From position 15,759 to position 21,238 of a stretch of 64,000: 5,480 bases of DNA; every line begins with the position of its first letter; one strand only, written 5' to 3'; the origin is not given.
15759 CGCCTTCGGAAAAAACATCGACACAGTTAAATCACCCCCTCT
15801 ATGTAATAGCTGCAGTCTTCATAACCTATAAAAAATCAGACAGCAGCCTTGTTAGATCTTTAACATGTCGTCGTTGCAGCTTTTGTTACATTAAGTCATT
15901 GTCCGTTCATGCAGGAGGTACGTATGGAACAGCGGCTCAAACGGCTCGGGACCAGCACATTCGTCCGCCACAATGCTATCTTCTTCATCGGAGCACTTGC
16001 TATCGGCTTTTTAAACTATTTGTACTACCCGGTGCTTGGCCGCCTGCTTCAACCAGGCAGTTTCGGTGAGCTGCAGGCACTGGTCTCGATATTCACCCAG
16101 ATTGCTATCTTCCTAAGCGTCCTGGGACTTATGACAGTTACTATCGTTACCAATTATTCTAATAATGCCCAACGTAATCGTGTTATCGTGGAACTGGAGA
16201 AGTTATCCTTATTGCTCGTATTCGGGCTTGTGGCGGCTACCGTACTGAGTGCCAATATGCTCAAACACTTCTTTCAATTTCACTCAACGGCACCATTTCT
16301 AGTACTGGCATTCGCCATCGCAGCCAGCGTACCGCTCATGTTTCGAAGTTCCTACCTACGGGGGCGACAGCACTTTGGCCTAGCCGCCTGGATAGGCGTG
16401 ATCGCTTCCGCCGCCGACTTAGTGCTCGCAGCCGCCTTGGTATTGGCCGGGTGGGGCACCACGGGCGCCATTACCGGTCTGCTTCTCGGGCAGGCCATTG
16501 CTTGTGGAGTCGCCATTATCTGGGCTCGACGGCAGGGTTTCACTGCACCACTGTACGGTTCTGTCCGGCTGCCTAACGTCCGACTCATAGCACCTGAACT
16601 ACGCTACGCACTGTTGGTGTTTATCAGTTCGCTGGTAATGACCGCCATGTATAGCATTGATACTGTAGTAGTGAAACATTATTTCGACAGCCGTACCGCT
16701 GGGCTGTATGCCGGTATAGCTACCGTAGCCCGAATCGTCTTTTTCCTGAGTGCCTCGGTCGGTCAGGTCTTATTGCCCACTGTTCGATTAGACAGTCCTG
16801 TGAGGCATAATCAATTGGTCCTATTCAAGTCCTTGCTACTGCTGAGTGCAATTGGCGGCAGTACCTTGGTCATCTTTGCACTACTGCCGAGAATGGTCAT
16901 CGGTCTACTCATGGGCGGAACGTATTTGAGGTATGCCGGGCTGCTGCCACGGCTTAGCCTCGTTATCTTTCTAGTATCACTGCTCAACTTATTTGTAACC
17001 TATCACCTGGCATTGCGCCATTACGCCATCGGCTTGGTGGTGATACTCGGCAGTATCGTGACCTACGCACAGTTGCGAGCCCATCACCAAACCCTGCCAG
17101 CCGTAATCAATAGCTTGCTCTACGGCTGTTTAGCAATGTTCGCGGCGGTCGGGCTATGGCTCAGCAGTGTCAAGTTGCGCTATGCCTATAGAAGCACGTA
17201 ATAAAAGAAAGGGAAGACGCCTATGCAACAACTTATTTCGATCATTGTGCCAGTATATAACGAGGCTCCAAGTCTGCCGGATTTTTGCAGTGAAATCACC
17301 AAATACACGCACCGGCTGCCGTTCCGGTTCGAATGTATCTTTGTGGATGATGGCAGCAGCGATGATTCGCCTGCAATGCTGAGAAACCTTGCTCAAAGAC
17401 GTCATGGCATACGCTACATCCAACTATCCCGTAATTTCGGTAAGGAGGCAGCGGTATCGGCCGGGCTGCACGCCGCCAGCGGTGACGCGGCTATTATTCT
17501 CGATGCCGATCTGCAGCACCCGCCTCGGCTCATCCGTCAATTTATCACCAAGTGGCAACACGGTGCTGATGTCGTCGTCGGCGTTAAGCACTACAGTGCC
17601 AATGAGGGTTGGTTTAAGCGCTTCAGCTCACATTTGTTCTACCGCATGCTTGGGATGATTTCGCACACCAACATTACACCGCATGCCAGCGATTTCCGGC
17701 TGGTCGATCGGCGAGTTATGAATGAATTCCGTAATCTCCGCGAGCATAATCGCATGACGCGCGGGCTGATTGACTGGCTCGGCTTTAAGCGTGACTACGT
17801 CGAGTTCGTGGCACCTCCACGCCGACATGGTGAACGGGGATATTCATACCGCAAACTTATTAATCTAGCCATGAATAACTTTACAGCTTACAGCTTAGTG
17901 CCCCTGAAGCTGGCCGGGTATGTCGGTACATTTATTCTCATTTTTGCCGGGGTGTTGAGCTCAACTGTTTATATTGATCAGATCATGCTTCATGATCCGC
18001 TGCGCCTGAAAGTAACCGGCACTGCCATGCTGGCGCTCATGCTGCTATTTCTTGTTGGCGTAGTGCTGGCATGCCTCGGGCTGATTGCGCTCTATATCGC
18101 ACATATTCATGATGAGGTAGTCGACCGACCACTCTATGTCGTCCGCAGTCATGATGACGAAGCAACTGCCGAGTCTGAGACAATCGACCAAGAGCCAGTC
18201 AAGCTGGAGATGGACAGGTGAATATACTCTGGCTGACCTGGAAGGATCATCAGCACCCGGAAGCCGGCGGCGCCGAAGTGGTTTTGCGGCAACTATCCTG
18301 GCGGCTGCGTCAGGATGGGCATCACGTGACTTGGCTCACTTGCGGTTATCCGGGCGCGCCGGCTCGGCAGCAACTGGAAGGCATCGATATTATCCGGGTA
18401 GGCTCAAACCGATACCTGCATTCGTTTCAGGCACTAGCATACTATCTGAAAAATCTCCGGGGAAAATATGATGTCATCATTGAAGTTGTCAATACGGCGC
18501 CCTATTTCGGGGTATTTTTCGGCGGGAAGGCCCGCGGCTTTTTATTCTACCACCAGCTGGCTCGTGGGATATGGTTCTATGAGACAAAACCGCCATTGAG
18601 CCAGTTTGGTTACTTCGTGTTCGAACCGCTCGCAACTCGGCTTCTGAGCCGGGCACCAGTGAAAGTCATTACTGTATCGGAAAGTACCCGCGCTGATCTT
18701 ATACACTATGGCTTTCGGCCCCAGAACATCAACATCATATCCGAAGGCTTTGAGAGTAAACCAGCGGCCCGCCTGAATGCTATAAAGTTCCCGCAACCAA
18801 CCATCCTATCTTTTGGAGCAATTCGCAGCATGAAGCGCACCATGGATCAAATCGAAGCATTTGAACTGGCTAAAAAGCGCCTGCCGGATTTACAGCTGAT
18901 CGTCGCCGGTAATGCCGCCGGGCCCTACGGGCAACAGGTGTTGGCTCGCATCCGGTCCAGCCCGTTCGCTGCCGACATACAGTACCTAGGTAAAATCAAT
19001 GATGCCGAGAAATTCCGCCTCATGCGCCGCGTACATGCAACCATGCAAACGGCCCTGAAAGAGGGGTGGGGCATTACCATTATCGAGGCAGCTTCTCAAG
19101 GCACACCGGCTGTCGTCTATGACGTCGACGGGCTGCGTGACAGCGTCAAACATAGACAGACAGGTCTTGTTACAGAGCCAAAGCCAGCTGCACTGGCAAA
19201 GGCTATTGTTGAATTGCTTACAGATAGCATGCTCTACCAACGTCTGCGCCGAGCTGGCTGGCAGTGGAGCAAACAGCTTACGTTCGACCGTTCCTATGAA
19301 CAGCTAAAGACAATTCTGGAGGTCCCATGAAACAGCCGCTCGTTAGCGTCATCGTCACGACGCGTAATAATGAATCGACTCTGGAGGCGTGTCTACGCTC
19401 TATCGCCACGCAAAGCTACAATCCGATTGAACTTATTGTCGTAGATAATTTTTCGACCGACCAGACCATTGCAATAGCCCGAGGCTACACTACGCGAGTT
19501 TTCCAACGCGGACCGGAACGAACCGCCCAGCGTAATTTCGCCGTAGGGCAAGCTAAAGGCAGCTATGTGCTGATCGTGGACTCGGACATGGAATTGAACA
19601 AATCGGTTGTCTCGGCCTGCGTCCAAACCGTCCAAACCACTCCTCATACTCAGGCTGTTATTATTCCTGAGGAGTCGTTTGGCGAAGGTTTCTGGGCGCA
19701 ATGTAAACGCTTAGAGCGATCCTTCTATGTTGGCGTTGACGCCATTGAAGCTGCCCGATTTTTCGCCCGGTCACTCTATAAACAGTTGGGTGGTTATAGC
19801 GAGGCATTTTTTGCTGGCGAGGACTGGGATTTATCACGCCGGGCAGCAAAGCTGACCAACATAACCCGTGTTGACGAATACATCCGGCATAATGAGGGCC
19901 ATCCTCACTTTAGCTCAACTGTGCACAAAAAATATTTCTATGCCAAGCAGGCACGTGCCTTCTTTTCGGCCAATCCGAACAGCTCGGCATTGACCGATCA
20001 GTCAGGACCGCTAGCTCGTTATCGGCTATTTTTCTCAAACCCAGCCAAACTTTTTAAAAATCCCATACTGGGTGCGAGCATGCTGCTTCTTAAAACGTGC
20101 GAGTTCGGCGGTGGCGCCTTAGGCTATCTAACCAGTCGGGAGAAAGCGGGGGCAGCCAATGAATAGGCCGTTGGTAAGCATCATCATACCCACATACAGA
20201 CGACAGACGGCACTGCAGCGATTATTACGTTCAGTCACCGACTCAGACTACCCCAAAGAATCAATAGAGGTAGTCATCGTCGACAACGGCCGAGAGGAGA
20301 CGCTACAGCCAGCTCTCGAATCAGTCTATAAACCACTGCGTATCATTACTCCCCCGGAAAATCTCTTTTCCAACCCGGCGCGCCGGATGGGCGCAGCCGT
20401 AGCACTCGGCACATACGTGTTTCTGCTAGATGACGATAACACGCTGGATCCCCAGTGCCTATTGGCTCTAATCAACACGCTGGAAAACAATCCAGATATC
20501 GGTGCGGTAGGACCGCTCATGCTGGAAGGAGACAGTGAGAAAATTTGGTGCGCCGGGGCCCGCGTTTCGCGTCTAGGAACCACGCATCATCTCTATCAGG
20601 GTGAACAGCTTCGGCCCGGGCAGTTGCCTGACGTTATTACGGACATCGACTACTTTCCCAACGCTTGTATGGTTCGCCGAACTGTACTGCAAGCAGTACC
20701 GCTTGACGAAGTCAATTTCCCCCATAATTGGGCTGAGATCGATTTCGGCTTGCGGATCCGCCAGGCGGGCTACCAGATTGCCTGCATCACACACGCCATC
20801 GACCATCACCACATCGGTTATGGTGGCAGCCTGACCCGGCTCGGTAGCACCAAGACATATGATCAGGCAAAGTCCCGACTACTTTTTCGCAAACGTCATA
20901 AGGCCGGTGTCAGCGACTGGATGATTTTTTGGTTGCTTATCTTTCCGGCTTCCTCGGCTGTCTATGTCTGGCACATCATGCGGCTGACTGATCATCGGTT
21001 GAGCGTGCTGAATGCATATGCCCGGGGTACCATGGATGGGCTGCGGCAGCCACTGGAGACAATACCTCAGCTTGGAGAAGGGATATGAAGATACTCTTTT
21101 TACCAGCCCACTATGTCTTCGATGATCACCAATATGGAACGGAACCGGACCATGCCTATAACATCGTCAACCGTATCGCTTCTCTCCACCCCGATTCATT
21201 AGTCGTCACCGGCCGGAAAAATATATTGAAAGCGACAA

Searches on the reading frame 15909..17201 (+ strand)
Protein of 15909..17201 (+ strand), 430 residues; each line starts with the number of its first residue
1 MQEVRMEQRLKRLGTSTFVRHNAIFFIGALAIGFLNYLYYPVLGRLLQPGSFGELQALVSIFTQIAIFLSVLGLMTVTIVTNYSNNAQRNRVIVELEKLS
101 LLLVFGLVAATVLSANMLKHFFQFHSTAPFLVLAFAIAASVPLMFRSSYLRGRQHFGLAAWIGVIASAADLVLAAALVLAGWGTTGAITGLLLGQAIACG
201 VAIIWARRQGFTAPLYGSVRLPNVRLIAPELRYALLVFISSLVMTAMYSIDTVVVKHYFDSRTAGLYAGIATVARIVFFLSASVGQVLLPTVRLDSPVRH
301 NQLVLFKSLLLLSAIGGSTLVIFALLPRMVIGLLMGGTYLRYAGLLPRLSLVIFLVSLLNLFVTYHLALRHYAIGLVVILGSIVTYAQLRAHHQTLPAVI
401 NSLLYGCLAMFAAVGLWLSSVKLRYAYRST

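Call 41: search_protein_families(library=pfam, proteins=[window:15909-17201:+], max_evalue=0.001)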
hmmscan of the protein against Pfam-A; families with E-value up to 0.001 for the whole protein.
window:15909-17201:+ (430 aa): 1 family
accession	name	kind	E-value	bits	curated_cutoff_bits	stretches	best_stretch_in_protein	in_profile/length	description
PF01943.22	Polysacc_synt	-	7e-13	49.1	28.2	1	26-291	9-269/274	Polysaccharide biosynthesis protein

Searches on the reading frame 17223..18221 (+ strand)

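Call 41: search_protein_families(library=pfam, proteins=[window:17223-18221:+], max_evalue=0.001)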
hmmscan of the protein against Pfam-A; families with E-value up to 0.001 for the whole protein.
window:17223-18221:+ (332 aa): 4 families
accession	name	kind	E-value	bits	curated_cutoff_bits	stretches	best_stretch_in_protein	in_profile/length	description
PF00535.33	Glycos_transf_2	-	2.2e-33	116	23.3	1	6-166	1-164/168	Glycosyl transferase family 2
PF13641.12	Glyco_tranf_2_3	-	1.6e-06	28.8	27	1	3-175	2-181/230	Glycosyltransferase like family 2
PF10111.15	Glyco_tranf_2_2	-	3e-05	24.1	27.3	1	6-97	1-92/276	Glycosyltransferase like family 2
PF13506.12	Glyco_transf_21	-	4.1e-05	23.6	21.7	1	76-148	20-93/174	Glycosyl transferase family 21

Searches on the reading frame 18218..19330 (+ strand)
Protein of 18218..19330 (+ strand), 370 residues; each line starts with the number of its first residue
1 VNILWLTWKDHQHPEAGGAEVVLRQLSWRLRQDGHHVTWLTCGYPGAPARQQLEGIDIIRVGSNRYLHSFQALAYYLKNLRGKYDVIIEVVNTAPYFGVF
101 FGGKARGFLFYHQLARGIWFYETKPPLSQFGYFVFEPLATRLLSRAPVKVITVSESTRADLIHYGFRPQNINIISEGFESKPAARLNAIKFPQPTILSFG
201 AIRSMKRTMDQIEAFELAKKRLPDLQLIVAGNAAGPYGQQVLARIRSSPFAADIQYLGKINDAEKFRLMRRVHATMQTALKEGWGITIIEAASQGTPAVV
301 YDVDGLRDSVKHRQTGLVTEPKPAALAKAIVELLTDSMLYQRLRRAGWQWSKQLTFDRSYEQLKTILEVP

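Call 41: search_protein_families(library=pfam, proteins=[window:18218-19330:+], max_evalue=0.001)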
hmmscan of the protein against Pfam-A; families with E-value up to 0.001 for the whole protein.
window:18218-19330:+ (370 aa): 6 families
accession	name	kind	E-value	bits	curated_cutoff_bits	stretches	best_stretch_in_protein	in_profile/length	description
PF00534.26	Glycos_transf_1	-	6.3e-28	97.9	26.4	1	192-347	14-169/172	Glycosyl transferases group 1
PF13692.12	Glyco_trans_1_4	-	5.8e-20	72.4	27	1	194-336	2-142/142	Glycosyl transferases group 1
PF13439.12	Glyco_transf_4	-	1e-17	65.1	28.5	1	17-177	2-165/170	Glycosyltransferase Family 4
PF13579.12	Glyco_trans_4_4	-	2.4e-10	41.4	29.7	1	17-175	1-156/158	Glycosyl transferase 4-like domain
PF20706.3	GT4-conflict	-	1.5e-06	27.9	26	1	172-313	175-323/385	Family 4 Glycosyltransferase in conflict systems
PF13524.12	Glyco_trans_1_2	-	1.9e-05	25.1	25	1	215-354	6-133/144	Glycosyl transferase-like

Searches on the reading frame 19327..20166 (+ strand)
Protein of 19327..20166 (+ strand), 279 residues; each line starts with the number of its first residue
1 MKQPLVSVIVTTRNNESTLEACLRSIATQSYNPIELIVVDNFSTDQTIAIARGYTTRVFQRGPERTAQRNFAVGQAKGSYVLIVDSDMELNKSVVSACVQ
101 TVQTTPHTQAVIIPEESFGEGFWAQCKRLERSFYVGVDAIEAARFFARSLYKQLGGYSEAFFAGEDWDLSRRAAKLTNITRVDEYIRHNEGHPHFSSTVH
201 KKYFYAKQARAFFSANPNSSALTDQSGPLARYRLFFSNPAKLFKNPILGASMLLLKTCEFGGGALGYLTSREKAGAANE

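Call 41: search_protein_families(library=pfam, proteins=[window:19327-20166:+], max_evalue=0.001)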
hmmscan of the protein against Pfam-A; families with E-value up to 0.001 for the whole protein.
window:19327-20166:+ (279 aa): 3 families
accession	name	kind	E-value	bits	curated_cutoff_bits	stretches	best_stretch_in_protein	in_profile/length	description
PF00535.33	Glycos_transf_2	-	9.8e-22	78.1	23.3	1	7-123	1-124/168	Glycosyl transferase family 2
PF13641.12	Glyco_tranf_2_3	-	8.2e-12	46.1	27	1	4-175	2-196/230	Glycosyltransferase like family 2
PF10111.15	Glyco_tranf_2_2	-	2.1e-06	27.9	27.3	0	7-91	1-95/276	Glycosyltransferase like family 2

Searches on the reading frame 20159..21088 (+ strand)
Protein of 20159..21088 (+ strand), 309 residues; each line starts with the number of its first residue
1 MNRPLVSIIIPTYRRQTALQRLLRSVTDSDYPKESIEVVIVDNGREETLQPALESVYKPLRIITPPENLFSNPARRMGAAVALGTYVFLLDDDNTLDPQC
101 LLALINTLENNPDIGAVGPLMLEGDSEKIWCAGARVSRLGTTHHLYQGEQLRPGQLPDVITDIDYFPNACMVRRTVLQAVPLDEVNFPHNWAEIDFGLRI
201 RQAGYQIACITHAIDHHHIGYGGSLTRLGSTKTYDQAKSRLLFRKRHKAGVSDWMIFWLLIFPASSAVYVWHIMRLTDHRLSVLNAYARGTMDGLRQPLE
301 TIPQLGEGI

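Call 41: search_protein_families(library=pfam, proteins=[window:20159-21088:+], max_evalue=0.001)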
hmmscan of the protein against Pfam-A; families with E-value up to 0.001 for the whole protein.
window:20159-21088:+ (309 aa): 3 families
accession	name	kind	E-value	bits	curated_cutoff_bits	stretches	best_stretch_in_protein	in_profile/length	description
PF00535.33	Glycos_transf_2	-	4.5e-22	79.2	23.3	1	7-131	1-126/168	Glycosyl transferase family 2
PF13641.12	Glyco_tranf_2_3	-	3.4e-10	40.8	27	1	6-232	3-210/230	Glycosyltransferase like family 2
PF13632.12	Glyco_trans_2_3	-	0.00015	22.1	27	0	86-213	1-119/198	Glycosyl transferase family group 2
